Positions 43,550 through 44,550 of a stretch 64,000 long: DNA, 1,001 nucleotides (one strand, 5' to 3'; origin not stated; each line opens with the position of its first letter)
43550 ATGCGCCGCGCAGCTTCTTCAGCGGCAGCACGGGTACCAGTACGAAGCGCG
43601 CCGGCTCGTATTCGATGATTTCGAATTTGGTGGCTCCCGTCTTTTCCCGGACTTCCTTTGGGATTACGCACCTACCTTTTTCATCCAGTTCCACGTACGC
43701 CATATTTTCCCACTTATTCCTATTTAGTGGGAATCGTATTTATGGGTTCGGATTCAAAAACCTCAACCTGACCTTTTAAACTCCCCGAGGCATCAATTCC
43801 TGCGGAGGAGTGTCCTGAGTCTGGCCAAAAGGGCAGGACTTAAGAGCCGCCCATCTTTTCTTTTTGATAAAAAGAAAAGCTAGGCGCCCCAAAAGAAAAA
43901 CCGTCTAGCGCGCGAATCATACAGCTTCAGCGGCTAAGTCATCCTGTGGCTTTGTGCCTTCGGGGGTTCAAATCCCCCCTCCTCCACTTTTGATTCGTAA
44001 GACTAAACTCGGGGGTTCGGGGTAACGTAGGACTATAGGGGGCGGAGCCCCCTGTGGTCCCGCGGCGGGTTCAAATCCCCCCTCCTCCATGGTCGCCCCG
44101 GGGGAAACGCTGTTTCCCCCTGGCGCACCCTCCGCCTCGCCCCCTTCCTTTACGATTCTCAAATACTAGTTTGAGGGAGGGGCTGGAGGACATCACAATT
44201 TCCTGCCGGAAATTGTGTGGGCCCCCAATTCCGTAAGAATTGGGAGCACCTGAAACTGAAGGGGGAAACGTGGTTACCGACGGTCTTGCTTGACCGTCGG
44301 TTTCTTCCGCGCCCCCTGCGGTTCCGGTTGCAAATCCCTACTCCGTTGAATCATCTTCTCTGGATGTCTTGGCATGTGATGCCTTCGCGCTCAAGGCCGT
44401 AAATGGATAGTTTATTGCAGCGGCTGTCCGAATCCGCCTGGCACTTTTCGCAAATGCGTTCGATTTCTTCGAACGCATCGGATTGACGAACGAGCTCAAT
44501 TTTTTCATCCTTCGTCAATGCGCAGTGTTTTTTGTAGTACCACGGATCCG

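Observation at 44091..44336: Repeat family X: a ~190-245-nt multi-hairpin element with compensatory stem substitutions between copies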

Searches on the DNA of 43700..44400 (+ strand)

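Call 54: search_rna_families(source=window, start=43700, end=44400, threshold=evalue, max_evalue=10)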
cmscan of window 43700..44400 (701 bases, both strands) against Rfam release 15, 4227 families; matches with E-value up to 10: 14.
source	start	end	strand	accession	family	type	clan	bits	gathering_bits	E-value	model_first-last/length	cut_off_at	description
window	43804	43989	+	RF00023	tmRNA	Gene;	CL00001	22.5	47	4.4e-07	1-374/374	no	transfer-messenger RNA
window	43833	43900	-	RF03323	mir-3613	Gene; miRNA;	-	22.5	91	0.038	1-86/86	no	mir-3613 microRNA precursor family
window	43962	44044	+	RF04321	tmRNA_permuted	Gene;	-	21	47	0.037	36-93/213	no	permuted transfer-messenger RNA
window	43838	43937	-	RF00042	CopA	Gene; antisense;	-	20.9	60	0.42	1-92/92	no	CopA-like RNA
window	44166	44216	+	RF04249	mir-310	Gene; miRNA;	CL00137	20.1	48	0.17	1-74/74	no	mir-310 microRNA precursor family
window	43938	43986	-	RF04351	Plastid-psbl-rps4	Cis-reg;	-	20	68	0.16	1-53/53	no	Plastid-psbl-rps4 3UTR RNA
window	44091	44128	+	RF01835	HIV_FS2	Cis-reg; frameshift_element;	-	19.8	44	0.2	1-45/45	no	ribosomal frameshift site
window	43824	43909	-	RF00639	mir-515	Gene; miRNA;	CL00096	17.2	68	2.3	1-87/87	no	mir-515 microRNA precursor family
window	44011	44092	+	RF00023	tmRNA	Gene;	CL00001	15.4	47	0.00043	1-374/374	no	transfer-messenger RNA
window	44113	44195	-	RF00381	Antizyme_FSE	Cis-reg; frameshift_element;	-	15.3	40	3.3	1-59/59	no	Antizyme RNA frameshifting stimulation element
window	43841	43896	-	RF00697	mir-186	Gene; miRNA;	-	15.2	70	8.3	1-82/82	no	mir-186 microRNA precursor family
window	43943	44047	+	RF02223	sX4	Gene; sRNA;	-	14.2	70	1.8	1-167/167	no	Proteobacterial sRNA sX4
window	44096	44204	-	RF00516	ylbH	Cis-reg; leader;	-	12.4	50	6.1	1-122/122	no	ylbH leader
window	44194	44251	+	RF01674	P27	Gene; sRNA;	-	11.2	50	8.8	23-87/192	no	Pseudomonas sRNA P27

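Call 72: build_rna_model(alignment_id=A4, structure=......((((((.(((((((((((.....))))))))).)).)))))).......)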
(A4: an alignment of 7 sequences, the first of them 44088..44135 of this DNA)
Model R1 built from alignment A4 (7 sequences, 55 columns); structure: as given.
model positions 50; base pairs 17; branch points 0; effective number of sequences 5.86; information 1.106 bits per position. Calibrated on 0.2 Mb of random sequence (short: E-values are rough).
structure used (alignment columns):
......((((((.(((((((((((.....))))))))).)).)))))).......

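Call 73: search_with_rna_model(model_id=R1, sources=[window, L121, L123, L126, L129, L131, L133, L134, L136, L137, L138, L127, L135, L132], max_evalue=1, show_alignments=0)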
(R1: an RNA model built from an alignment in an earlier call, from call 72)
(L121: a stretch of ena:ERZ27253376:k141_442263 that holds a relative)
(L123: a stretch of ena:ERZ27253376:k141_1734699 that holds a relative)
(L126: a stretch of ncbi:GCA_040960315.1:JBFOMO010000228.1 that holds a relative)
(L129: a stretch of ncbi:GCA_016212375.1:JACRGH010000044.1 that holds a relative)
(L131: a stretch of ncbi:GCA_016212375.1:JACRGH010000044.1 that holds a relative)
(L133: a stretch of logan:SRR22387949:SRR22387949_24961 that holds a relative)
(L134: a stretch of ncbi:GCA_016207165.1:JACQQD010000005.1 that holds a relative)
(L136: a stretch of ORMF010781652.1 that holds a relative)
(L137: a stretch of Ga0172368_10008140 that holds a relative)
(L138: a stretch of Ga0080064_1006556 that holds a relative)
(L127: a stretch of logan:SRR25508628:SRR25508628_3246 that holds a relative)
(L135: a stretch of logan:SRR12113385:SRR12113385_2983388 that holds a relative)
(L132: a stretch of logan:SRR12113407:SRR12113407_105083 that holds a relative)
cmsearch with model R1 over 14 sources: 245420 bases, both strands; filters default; matches with E-value up to 1: 15.
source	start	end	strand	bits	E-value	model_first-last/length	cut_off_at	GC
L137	4980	5030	+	70.5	1e-14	1-50/50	no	0.67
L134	4140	4190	+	70.2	1.2e-14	1-50/50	no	0.69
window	28763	28812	+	69.8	1.6e-14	1-50/50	no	0.68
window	44088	44136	+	67.4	6.3e-14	1-50/50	no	0.73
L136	1775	1823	+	67.4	6.3e-14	1-50/50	no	0.73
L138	4077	4125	-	66.4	1.1e-13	1-50/50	no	0.65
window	54632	54682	-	58.4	1e-11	1-50/50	no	0.76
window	54496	54545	+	58.1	1.3e-11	1-50/50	no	0.66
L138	4080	4128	+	23.6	0.0052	1-50/50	no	0.61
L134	4152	4174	-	22.9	0.0078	13-34/50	no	0.61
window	54493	54541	-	19.1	0.071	1-50/50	no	0.67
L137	4983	5024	-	18.9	0.077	4-44/50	no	0.64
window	28766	28806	-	18.9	0.08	4-44/50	no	0.66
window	44100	44120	-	16.4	0.32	13-34/50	no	0.67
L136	1787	1807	-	16.4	0.32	13-34/50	no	0.67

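Call 86: search_with_rna_model(model_id=R1, sources=[L139, L140, L141], max_evalue=1)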
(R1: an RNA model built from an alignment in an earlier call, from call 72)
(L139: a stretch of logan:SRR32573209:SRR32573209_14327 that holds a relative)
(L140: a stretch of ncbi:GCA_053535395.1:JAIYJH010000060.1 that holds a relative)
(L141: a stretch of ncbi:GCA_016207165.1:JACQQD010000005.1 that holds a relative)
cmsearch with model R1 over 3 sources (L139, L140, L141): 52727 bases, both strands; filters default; matches with E-value up to 1: 2.
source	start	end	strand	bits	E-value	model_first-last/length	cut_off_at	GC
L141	3023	3067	+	18.5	0.021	8-40/50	no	0.73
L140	7313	7393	-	13.5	0.38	1-50/50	no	0.56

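Call 91: search_dna_similar(query=window:43987-44345:+, collection=phages, mode=distant, max_rows=5)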
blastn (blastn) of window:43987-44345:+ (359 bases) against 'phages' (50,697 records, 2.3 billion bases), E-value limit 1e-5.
No match.
